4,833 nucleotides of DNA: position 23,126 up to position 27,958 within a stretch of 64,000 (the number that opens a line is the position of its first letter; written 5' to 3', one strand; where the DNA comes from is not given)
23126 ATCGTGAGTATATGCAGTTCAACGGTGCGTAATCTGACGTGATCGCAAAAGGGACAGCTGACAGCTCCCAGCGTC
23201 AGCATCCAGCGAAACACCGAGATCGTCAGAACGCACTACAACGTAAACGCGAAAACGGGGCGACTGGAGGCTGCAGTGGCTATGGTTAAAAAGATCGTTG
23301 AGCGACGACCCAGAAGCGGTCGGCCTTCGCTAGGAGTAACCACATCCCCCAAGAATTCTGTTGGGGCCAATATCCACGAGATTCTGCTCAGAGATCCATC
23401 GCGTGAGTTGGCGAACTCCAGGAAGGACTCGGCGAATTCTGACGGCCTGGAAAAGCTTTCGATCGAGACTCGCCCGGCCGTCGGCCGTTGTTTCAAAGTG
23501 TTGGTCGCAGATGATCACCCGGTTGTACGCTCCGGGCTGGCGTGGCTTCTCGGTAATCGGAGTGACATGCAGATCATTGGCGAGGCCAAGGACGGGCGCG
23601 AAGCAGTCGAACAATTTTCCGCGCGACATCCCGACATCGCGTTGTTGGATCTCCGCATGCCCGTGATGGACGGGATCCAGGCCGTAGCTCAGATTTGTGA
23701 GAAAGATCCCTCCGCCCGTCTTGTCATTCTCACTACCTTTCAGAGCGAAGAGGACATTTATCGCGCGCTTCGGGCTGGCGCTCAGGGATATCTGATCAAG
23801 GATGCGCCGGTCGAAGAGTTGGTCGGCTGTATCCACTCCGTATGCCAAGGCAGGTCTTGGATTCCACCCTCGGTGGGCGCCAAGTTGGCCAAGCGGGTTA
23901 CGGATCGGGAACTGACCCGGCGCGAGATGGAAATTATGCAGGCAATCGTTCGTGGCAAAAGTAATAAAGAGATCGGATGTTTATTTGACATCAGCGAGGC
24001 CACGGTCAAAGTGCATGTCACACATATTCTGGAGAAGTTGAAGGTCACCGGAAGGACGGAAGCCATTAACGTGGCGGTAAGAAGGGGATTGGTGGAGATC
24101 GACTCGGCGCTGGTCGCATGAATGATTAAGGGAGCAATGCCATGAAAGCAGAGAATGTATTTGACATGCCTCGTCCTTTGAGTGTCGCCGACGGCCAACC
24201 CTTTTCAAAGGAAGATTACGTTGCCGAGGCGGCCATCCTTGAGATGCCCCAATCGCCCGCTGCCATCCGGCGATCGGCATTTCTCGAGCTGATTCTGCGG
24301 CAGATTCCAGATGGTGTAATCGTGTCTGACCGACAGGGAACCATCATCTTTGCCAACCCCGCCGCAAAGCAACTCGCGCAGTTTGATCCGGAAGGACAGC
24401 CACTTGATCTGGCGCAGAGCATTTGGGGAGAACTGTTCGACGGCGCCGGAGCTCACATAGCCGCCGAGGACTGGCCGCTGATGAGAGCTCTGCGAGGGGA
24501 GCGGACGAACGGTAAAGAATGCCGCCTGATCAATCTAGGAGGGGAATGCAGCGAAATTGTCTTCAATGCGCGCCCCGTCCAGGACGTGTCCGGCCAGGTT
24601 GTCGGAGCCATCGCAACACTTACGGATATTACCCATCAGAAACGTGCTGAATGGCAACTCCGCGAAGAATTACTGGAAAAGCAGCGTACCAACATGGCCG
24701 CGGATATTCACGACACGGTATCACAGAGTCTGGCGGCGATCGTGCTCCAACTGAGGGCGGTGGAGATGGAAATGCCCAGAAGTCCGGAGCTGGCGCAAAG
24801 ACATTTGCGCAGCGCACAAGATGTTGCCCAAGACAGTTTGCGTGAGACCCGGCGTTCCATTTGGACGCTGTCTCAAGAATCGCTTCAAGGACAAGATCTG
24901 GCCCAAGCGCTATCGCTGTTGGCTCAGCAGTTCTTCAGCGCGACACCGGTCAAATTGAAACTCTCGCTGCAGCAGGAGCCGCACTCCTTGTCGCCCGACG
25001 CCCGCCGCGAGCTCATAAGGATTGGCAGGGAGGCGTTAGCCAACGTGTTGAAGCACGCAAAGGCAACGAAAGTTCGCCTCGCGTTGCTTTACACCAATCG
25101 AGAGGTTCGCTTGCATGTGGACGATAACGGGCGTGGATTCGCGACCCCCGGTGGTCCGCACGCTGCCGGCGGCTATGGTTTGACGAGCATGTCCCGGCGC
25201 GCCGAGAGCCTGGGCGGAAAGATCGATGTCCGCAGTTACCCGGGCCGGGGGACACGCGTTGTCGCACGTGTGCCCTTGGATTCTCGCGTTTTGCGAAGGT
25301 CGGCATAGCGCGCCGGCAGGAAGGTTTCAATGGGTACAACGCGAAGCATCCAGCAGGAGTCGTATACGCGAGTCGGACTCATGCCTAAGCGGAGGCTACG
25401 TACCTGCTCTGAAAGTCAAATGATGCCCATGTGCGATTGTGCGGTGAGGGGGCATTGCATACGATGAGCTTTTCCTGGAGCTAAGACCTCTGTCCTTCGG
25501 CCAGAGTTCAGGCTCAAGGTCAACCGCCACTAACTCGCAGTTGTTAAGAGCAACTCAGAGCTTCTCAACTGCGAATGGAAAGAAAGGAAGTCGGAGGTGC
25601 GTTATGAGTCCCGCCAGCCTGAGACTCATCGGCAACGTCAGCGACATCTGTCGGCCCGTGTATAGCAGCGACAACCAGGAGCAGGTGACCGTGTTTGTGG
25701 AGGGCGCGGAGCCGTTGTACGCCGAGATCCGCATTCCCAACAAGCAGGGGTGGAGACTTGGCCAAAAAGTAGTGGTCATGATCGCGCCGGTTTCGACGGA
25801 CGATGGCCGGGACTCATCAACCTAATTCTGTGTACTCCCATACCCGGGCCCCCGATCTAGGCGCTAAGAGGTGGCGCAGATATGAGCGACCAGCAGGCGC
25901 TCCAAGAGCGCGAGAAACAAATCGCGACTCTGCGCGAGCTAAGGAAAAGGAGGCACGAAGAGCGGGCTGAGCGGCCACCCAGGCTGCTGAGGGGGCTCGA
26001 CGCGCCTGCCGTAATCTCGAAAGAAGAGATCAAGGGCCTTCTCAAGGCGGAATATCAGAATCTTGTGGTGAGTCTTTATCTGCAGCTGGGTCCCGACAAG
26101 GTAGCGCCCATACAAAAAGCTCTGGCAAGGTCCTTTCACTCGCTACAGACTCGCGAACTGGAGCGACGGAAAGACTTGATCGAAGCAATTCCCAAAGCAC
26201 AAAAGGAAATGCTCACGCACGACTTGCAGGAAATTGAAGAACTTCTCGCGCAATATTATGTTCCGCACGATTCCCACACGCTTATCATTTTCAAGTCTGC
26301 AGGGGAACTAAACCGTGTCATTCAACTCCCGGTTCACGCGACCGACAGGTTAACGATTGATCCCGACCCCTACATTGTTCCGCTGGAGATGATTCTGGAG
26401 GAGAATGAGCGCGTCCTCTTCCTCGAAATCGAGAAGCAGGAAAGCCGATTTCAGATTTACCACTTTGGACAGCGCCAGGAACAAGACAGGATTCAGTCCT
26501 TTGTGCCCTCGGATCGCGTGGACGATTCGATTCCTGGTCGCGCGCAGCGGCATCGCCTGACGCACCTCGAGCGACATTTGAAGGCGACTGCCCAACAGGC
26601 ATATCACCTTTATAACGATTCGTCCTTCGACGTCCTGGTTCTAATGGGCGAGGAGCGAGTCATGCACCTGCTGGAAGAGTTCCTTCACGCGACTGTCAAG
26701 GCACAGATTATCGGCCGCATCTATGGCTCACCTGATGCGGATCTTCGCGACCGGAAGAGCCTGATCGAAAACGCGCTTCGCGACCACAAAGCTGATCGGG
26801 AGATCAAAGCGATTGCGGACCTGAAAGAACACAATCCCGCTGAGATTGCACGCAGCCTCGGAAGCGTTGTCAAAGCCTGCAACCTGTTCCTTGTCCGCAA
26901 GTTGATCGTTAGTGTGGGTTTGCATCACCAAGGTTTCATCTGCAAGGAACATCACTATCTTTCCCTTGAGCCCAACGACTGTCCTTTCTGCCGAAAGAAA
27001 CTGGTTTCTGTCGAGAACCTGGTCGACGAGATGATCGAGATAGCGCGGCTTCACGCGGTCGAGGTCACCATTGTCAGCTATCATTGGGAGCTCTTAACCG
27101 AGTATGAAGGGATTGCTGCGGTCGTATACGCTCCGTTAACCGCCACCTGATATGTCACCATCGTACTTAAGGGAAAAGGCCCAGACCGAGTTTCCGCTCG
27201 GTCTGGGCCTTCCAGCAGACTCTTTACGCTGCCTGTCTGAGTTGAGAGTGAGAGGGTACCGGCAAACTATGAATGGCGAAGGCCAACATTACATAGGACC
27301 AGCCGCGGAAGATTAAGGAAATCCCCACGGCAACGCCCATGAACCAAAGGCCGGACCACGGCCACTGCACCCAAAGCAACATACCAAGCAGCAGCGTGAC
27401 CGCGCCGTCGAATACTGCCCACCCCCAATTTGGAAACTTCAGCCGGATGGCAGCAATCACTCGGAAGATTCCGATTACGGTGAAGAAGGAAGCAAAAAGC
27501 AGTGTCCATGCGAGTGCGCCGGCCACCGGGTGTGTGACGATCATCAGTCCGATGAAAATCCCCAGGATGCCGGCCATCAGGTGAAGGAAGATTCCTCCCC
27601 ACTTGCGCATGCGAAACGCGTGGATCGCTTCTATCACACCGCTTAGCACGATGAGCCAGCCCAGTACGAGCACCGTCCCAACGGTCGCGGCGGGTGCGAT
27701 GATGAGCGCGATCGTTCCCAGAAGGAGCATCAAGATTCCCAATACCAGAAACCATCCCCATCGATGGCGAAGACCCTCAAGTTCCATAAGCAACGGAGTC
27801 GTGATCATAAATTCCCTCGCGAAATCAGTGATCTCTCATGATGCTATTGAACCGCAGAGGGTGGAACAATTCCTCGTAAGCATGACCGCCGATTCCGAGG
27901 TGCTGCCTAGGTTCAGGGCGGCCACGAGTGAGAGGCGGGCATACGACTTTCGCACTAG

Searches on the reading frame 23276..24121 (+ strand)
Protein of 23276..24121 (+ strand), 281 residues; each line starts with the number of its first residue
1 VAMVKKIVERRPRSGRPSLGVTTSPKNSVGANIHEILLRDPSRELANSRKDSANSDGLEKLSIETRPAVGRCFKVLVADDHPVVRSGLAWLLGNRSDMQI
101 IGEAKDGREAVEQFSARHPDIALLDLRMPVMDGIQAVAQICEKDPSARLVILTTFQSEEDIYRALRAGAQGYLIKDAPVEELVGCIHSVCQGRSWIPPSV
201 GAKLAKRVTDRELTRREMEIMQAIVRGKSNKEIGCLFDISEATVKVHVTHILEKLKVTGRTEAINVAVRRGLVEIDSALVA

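Call 75: search_protein_families(library=pfam, proteins=[window:23276-24121:+], max_evalue=0.00001)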
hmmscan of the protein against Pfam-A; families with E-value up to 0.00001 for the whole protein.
window:23276-24121:+ (281 aa): 2 families
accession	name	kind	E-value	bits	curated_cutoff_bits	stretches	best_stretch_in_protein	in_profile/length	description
PF00072.30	Response_reg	-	1.9e-27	96.1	30.2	1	75-184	1-108/111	Response regulator receiver domain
PF00196.25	GerE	-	4.6e-20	71.4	23.5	1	213-267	3-57/57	Bacterial regulatory proteins, luxR family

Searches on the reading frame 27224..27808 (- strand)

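Call 75: search_protein_families(library=pfam, proteins=[window:27224-27808:-], max_evalue=0.00001)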
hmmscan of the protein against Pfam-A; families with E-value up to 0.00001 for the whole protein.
window:27224-27808:- (194 aa): 1 family
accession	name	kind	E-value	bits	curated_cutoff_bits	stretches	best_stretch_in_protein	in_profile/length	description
PF03729.18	DUF308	-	5e-16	59.2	25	2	22-91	1-72/73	Short repeat of unknown function (DUF308)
